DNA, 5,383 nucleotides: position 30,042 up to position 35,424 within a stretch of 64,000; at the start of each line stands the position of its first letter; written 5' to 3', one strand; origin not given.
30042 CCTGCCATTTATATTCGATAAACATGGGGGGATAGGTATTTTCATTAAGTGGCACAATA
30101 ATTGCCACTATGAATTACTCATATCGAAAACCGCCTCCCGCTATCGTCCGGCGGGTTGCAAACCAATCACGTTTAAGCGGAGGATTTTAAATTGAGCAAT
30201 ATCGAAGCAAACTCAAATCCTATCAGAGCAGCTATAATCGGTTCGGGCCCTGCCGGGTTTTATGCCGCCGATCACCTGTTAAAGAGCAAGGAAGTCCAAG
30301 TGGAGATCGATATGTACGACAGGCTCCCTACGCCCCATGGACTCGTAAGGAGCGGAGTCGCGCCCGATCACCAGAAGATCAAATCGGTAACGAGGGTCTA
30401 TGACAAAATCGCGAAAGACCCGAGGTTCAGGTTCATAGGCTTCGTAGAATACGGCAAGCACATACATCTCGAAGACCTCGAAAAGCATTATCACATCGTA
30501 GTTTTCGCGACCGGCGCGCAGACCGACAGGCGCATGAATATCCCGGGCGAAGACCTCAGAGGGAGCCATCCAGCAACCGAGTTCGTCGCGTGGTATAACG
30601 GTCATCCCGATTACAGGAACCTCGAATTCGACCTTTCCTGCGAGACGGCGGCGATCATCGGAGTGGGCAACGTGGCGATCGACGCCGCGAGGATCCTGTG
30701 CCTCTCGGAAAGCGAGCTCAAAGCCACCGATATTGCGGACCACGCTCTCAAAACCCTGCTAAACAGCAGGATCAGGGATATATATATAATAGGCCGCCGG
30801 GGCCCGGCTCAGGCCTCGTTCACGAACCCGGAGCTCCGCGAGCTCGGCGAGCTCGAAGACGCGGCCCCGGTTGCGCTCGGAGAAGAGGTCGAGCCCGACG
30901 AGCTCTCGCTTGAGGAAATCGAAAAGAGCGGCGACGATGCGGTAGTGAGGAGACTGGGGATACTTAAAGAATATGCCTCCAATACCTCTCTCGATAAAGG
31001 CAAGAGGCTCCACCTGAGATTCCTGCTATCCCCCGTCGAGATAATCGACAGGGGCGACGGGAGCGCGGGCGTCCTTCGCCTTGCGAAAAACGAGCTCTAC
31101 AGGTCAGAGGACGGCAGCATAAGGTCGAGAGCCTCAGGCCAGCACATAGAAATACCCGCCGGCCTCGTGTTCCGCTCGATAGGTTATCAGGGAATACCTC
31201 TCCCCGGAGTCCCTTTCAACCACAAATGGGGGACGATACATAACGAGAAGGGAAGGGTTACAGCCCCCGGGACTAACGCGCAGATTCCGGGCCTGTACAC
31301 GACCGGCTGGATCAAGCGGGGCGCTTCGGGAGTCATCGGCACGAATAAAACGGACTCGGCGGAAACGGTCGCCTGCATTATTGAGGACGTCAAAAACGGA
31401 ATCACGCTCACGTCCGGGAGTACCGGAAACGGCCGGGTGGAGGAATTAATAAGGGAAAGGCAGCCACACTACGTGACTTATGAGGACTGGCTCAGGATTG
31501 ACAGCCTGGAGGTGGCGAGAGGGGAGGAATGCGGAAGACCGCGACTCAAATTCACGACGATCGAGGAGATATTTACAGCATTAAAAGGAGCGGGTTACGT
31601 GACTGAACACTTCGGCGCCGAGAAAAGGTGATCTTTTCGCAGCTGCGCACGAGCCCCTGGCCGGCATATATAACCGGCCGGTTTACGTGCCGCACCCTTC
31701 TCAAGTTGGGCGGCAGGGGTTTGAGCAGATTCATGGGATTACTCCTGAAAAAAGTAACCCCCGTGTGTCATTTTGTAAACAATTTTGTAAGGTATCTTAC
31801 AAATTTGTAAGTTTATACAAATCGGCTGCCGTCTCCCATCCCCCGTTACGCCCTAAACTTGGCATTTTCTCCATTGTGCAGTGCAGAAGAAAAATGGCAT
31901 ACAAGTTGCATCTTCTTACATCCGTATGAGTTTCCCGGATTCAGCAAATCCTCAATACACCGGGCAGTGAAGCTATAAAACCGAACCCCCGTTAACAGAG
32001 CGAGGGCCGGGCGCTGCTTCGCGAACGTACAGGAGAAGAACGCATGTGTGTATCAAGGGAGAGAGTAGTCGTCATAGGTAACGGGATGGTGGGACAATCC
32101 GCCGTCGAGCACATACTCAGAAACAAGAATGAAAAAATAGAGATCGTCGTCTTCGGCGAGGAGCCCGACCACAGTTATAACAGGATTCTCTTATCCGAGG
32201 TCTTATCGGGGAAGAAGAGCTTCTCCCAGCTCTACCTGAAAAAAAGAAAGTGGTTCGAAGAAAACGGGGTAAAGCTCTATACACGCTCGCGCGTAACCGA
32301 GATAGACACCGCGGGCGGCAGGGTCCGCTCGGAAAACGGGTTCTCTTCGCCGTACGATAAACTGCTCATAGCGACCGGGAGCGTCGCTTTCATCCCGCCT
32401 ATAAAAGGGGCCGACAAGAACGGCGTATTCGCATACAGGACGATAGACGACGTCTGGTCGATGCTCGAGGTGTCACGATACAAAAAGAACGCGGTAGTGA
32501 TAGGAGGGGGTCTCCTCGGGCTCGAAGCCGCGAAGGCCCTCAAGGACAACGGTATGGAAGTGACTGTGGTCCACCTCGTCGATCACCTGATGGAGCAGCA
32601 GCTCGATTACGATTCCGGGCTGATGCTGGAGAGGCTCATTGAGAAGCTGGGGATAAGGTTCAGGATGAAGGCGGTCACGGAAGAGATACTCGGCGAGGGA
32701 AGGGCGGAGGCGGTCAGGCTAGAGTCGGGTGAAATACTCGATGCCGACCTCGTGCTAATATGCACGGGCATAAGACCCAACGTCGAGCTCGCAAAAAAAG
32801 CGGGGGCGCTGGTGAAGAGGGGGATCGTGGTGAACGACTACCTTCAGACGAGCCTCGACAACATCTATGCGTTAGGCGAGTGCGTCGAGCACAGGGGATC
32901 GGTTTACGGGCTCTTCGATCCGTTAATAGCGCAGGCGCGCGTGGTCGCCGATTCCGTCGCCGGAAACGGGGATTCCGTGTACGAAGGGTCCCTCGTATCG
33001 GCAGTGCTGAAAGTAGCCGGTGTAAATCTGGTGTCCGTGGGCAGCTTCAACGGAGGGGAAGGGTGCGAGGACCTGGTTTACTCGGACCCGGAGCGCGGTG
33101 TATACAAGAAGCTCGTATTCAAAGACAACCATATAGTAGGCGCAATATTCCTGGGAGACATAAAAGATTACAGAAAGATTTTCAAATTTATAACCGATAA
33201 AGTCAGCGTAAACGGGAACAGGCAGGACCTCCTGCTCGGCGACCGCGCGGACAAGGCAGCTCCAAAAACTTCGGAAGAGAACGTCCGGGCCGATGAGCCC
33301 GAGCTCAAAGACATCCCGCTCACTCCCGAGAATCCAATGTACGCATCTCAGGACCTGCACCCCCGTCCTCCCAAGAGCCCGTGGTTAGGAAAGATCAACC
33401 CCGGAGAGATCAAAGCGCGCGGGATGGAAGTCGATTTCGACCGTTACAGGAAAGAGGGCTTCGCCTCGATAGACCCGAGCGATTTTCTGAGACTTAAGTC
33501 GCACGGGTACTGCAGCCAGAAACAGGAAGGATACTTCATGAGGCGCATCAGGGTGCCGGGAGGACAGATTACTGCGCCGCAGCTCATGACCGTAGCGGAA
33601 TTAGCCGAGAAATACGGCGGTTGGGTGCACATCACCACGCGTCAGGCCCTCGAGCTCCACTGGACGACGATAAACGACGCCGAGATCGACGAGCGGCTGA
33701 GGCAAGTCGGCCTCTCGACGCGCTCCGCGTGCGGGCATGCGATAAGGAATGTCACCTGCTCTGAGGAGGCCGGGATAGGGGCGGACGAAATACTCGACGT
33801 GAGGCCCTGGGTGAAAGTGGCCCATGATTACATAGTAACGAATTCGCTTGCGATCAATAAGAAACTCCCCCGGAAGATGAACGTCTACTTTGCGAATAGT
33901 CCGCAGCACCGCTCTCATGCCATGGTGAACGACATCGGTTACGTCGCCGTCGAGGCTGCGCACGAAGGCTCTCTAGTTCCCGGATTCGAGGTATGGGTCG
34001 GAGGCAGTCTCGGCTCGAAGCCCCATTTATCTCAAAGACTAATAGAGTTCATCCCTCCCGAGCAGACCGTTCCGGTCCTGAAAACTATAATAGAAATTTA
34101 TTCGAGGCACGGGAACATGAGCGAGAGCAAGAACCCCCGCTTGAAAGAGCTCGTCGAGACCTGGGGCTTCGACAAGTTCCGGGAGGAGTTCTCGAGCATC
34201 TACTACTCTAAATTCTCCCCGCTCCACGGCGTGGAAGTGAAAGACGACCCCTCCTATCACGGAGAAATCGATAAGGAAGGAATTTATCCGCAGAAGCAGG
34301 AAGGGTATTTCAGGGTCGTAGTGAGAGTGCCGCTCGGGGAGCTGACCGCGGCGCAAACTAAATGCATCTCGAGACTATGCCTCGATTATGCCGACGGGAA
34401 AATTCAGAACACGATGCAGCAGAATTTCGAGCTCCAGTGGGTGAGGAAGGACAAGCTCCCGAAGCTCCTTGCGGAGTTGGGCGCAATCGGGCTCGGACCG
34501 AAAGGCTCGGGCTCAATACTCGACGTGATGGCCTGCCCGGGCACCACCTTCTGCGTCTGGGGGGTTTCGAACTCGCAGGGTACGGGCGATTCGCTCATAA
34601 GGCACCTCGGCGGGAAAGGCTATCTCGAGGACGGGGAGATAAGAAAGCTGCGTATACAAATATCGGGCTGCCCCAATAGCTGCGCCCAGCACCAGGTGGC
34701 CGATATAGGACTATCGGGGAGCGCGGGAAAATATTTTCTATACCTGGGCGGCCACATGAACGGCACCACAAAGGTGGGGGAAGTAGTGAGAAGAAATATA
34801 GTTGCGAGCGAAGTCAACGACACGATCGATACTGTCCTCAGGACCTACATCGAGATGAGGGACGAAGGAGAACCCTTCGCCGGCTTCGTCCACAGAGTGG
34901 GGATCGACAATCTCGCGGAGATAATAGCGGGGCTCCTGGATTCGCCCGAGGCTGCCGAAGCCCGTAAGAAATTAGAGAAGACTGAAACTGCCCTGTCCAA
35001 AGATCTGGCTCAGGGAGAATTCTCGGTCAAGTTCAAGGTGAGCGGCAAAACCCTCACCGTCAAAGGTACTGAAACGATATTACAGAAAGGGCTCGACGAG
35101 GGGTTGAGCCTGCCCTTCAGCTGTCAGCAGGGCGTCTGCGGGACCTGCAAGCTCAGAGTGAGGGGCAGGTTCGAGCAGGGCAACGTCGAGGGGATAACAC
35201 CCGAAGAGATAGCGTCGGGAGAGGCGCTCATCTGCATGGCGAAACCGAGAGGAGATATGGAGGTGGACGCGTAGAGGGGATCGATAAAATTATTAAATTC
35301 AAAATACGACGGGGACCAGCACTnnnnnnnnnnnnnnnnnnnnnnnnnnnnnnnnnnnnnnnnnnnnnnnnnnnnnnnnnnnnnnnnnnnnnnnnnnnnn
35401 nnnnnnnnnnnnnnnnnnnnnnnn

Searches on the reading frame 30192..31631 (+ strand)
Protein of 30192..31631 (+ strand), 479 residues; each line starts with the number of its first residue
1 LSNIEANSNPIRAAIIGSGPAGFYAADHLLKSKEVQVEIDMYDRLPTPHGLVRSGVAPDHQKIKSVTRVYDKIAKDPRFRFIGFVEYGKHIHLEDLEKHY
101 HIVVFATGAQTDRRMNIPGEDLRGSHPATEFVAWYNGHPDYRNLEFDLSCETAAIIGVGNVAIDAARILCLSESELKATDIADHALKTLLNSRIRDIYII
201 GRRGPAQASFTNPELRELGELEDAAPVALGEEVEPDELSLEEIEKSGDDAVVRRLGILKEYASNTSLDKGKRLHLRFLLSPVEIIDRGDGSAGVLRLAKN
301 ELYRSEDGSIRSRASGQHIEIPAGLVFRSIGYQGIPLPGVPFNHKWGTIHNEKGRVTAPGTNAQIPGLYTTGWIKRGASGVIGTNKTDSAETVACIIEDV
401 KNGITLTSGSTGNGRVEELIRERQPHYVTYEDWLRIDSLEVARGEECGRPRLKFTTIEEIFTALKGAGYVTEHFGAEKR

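Call 5: search_protein_families(library=pfam, proteins=[window:30192-31631:+])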
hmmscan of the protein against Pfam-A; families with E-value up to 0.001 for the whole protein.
window:30192-31631:+ (479 aa): 3 families
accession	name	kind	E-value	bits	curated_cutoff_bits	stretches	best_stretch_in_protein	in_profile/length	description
PF07992.20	Pyr_redox_2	-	4.8e-10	39.8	26.1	1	13-198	3-189/291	Pyridine nucleotide-disulphide oxidoreductase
PF13454.12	NAD_binding_9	-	4.3e-06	27.2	21.8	1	14-51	1-39/155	FAD-NAD(P)-binding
PF13450.12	NAD_binding_8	-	0.00052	20.7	21.9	0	15-64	1-46/68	NAD(P)-binding Rossmann-like domain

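Call 32: search_protein_families(library=ncbifam, proteins=[window:30192-31631:+], max_evalue=0.00001)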
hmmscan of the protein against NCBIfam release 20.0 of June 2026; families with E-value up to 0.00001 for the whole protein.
window:30192-31631:+ (479 aa): 13 families
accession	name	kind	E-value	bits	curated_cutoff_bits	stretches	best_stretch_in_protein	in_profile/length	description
NF009409.0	PRK12770.1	subfamily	2.4e-22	79.5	343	1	5-167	13-190/360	putative glutamate synthase subunit beta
TIGR01317.1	GOGAT_sm_gam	subfamily_domain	4.8e-21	75.2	447.7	1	12-138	145-267/485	glutamate synthase small subunit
TIGR01316.1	gltA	equivalog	2.4e-20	72.8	471.75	1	7-167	130-289/449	NADPH-dependent glutamate synthase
NF009414.0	PRK12778.1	equivalog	9.2e-16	57.2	1103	1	6-167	427-587/752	bifunctional dihydroorotate dehydrogenase B NAD binding subunit/NADPH-dependent glutamate synthase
NF009410.0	PRK12771.1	subfamily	1.3e-15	57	516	1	12-335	140-382/566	NAD(P)-binding protein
TIGR01318.1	gltD_gamma_fam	subfamily_domain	9.8e-15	54.1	482.95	1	9-167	140-299/467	glutamate synthase, small subunit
NF009413.0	PRK12775.1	equivalog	1.3e-14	53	1895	1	12-168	432-589/1006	putative trifunctional 2-polyprenylphenol hydroxylase/glutamate synthase subunit beta/ferritin domain-containing protein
NF009454.0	PRK12814.1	equivalog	1.5e-14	53.3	916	1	12-168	195-341/657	putative NADPH-dependent glutamate synthase small subunit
NF009415.0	PRK12779.1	equivalog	2e-14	52.5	1519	1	7-168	305-465/944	putative bifunctional glutamate synthase subunit beta/2-polyprenylphenol hydroxylase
NF010590.0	PRK13984.1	equivalog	8.4e-12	44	946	1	7-182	285-456/611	putative oxidoreductase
TIGR03315.1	Se_ygfK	equivalog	2e-11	42.1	835.3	1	6-168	533-684/1012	putative selenate reductase subunit YgfK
NF009408.0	PRK12769.1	equivalog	5.9e-11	41.2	1003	1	11-132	328-445/659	formate-dependent uric acid utilization protein AegA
NF009451.0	PRK12809.1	equivalog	9.5e-11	40.7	1154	1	12-133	312-429/639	formate-dependent uric acid utilization protein YgfT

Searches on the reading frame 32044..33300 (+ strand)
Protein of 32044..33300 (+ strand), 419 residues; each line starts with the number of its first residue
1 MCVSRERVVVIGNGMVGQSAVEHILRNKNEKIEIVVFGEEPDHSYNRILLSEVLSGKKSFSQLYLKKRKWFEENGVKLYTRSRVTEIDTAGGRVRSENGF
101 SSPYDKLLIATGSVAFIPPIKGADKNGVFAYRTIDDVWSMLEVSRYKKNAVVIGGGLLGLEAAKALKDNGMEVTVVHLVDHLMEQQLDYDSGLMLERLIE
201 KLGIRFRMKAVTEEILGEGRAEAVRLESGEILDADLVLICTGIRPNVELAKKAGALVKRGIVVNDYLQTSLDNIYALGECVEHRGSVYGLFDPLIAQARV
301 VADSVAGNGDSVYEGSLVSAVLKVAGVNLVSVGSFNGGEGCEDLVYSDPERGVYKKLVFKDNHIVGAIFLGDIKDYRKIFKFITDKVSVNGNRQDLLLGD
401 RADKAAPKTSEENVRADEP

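Call 27: find_related_loci(query=window:32044-33300:+, collection=metagenome_contigs, flank=3000)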
Query window:32044-33300:+ (419 aa) in metagenome_contigs; peptide patterns used: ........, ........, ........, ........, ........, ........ (x = any residue, [..] = any of these).
358 stretches matched a pattern; 13 encode a relative of the query (tblastn E <= 1e-3); 13 distinct loci.
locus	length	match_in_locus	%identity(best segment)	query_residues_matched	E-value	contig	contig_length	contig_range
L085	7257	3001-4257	97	1-419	0e+0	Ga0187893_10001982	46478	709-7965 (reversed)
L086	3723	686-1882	72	1-399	0e+0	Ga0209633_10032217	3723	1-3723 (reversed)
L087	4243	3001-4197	71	1-399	0e+0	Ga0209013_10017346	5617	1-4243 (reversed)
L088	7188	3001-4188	71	4-399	0e+0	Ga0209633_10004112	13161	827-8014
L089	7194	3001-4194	66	1-398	0e+0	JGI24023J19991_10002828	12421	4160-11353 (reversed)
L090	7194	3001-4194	66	1-398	0e+0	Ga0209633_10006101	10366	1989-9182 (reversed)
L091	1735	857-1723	70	6-294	1e-148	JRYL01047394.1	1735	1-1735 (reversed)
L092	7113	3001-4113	47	5-375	1e-108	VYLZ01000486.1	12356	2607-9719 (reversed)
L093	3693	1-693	68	169-399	2e-105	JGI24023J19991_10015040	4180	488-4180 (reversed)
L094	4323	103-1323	37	7-401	6e-72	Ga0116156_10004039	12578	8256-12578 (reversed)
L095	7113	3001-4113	47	5-375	1e-108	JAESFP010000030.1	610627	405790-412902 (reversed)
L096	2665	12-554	39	219-399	1e-41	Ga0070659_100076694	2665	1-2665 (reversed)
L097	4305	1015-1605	32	118-305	6e-27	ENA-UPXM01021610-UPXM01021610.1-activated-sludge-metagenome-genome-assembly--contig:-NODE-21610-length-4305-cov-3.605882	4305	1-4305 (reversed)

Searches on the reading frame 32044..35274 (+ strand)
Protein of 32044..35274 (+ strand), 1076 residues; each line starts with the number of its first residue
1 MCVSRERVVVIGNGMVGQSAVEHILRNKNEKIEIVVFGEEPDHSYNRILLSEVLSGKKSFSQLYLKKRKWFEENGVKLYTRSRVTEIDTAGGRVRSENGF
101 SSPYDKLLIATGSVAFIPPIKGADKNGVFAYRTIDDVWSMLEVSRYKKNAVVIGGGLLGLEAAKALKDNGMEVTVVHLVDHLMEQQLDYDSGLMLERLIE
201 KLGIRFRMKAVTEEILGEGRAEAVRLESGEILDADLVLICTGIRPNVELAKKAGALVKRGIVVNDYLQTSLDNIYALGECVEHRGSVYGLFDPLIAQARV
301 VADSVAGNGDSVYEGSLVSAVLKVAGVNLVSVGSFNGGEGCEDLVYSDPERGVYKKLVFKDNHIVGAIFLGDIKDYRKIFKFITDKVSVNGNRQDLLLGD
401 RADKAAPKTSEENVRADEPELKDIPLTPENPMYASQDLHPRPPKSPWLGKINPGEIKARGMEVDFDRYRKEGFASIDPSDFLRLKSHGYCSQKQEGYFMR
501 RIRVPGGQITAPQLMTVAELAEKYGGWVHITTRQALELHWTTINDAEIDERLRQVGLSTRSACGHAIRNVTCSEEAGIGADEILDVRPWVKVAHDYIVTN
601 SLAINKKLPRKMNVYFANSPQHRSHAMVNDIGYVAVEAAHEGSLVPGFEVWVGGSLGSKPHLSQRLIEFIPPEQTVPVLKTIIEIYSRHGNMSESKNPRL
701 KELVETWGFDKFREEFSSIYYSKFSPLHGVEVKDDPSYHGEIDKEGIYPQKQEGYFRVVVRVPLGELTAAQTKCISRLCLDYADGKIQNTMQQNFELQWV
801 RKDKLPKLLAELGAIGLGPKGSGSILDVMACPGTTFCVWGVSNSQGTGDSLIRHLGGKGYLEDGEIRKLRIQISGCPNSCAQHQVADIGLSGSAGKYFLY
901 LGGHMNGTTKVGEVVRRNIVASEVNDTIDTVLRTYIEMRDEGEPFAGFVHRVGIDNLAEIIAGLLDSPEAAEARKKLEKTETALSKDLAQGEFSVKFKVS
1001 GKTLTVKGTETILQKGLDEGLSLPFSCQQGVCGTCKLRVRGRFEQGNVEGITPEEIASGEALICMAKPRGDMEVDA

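Call 4: search_protein_families(library=pfam, proteins=[window:32044-35274:+])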
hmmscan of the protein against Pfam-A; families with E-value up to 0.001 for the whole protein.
window:32044-35274:+ (1076 aa): 13 families
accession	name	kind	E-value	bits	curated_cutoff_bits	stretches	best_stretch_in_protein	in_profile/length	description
PF07992.20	Pyr_redox_2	-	1.4e-58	199.1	26.1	1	7-282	2-278/291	Pyridine nucleotide-disulphide oxidoreductase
PF01077.27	NIR_SIR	-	1.2e-48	165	27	2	564-717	2-151/158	Nitrite and sulphite reductase 4Fe-4S domain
PF03460.22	NIR_SIR_ferr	-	2.5e-35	120.5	24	2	492-547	3-60/69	Nitrite/Sulfite reductase ferredoxin-like half domain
PF00070.33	Pyr_redox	-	4.8e-19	69.1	22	1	150-227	2-80/82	Pyridine nucleotide-disulphide oxidoreductase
PF18267.7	Rubredoxin_C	-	6e-18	65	25.9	1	320-386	3-69/70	Rubredoxin NAD+ reductase C-terminal domain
PF00111.32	Fer2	-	1.2e-10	41.6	21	1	1000-1068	4-76/77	2Fe-2S iron-sulfur cluster binding domain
PF01266.30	DAO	-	2.3e-09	37.7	27.9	0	69-113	157-204/353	FAD dependent oxidoreductase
PF13738.12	Pyr_redox_3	-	3.7e-08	33.4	30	1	82-278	102-305/305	Pyridine nucleotide-disulphide oxidoreductase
PF13241.12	NAD_binding_7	-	4.7e-07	30.8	22.1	0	147-265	7-91/104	Putative NAD(P)-binding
PF01262.27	AlaDh_PNT_C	-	9.1e-05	22.4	23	0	149-186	30-67/214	Alanine dehydrogenase/PNT, C-terminal domain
PF01488.26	Shikimate_DH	-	0.00013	22.5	24.3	0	4-35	11-42/138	Shikimate / quinate 5-dehydrogenase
PF13454.12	NAD_binding_9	-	0.00015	22.2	21.8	0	9-40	1-33/155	FAD-NAD(P)-binding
PF03486.20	HI0933_like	-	0.00027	20.9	50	0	149-177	2-30/244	HI0933-like protein Rossmann domain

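Call 32: search_protein_families(library=ncbifam, proteins=[window:32044-35274:+], max_evalue=0.00001)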
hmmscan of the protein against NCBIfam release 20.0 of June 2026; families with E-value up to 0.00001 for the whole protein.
window:32044-35274:+ (1076 aa): 58 families (the best 25 are shown)
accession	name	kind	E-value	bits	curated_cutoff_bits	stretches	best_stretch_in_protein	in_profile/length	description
TIGR02374.1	nitri_red_nirB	equivalog_domain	3.1e-163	545.1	578.35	3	8-409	1-408/794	nitrite reductase large subunit NirB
NF011565.0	PRK14989.1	subfamily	1e-108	364.5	883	2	4-408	2-412/847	nitrite reductase large subunit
NF007126.0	PRK09567.1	equivalog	2.1e-83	280.5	523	1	477-962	95-588/595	NirA family protein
NF007125.0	PRK09566.1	equivalog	3.6e-76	256.7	594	1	464-934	30-504/513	ferredoxin--nitrite reductase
NF045765.1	PhenlGlyoxDHPadH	equivalog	4.9e-59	200.3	475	1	9-396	6-399/416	NADH-dependent phenylglyoxylate dehydrogenase subunit epsilon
NF003437.0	PRK04965.1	equivalog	9.1e-54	182.9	392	1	6-311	3-305/378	NADH:flavorubredoxin reductase NorW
NF010029.0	PRK13504.1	equivalog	1.7e-53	181.8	457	2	606-958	213-565/575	NADPH-dependent assimilatory sulfite reductase hemoprotein subunit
TIGR03385.1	CoA_CoA_reduc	equivalog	1.6e-45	155.7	578.8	1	7-333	1-340/439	CoA-disulfide reductase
NF041682.1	ant_diox_AndAa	equivalog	1.7e-44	152.1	650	1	4-287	2-285/406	anthranilate 1,2-dioxygenase system ferredoxin--NAD(+) reductase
TIGR02435.1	CobG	equivalog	1.9e-44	152.2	234.8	1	492-893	13-384/388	precorrin-3B synthase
NF007123.0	PRK09564.1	equivalog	7.9e-44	150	458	1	7-332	2-340/444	CoA-disulfide reductase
NF042949.2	3PPDioc_HcaD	equivalog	8.3e-43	146.6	450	1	6-387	2-382/386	3-phenylpropionate/cinnamic acid dioxygenase ferredoxin--NAD(+) reductase subunit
TIGR02041.1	CysI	equivalog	2.2e-41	142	756.55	2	606-954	192-540/541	assimilatory sulfite reductase (NADPH) hemoprotein subunit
NF046103.1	NOXase_Strep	equivalog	1.2e-37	130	600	1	7-281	1-281/442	H2O-forming NADH oxidase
TIGR02042.1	sir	equivalog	3.2e-36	124.6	731.5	2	605-962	220-579/581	sulfite reductase, ferredoxin dependent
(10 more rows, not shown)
